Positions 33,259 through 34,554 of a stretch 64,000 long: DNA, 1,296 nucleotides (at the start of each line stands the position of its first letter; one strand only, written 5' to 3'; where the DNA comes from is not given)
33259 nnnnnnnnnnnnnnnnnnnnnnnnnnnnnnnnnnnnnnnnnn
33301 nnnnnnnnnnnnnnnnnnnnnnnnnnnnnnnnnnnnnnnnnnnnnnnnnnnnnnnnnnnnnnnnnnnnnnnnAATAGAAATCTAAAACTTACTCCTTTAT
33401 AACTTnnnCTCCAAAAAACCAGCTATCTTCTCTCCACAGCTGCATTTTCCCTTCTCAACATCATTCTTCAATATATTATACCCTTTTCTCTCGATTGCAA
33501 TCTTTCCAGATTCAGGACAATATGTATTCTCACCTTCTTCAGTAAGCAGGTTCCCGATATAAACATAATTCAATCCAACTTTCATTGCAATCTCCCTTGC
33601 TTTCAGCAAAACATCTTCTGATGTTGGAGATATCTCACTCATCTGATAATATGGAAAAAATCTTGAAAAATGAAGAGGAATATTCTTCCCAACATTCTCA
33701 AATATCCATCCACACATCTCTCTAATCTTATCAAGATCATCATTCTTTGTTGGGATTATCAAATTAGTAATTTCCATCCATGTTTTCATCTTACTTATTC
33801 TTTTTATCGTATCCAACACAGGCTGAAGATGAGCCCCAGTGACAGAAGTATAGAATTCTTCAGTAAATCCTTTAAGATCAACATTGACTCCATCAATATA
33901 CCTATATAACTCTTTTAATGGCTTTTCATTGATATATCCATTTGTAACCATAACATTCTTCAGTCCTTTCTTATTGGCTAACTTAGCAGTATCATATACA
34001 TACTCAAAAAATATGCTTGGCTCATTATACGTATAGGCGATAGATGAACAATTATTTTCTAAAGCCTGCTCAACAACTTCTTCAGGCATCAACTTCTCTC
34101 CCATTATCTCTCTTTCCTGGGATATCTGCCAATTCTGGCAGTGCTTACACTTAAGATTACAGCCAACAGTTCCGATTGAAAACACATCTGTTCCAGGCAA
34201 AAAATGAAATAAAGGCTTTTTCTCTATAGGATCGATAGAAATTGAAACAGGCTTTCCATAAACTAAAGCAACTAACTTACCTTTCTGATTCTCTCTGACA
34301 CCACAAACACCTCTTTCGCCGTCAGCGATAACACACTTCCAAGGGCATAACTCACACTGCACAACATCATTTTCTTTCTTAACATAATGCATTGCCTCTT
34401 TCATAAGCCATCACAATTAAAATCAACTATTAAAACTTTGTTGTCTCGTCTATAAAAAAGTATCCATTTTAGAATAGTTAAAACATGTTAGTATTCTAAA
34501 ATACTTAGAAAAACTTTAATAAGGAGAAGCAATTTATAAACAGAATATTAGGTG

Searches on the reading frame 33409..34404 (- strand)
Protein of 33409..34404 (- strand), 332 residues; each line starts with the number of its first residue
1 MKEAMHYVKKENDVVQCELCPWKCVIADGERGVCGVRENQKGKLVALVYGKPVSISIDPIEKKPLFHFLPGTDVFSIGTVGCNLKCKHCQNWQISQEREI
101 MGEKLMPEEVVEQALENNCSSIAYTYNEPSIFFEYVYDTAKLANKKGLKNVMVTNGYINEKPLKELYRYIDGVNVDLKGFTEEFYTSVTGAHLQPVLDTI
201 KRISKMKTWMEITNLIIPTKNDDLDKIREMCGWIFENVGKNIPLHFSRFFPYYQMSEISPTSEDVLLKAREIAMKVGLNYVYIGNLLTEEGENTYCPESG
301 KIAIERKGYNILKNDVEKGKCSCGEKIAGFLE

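Call 34: search_protein_families(library=pfam, proteins=[window:33409-34404:-], max_evalue=0.001)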
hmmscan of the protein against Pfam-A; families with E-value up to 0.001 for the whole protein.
window:33409-34404:- (332 aa): 2 families
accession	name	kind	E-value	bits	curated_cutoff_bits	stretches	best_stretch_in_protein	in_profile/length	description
PF04055.27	Radical_SAM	-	6.9e-21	75.6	29.5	1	78-229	3-164/166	Radical SAM superfamily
PF13353.11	Fer4_12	-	3.1e-05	24.7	22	1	79-177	12-115/137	4Fe-4S single cluster domain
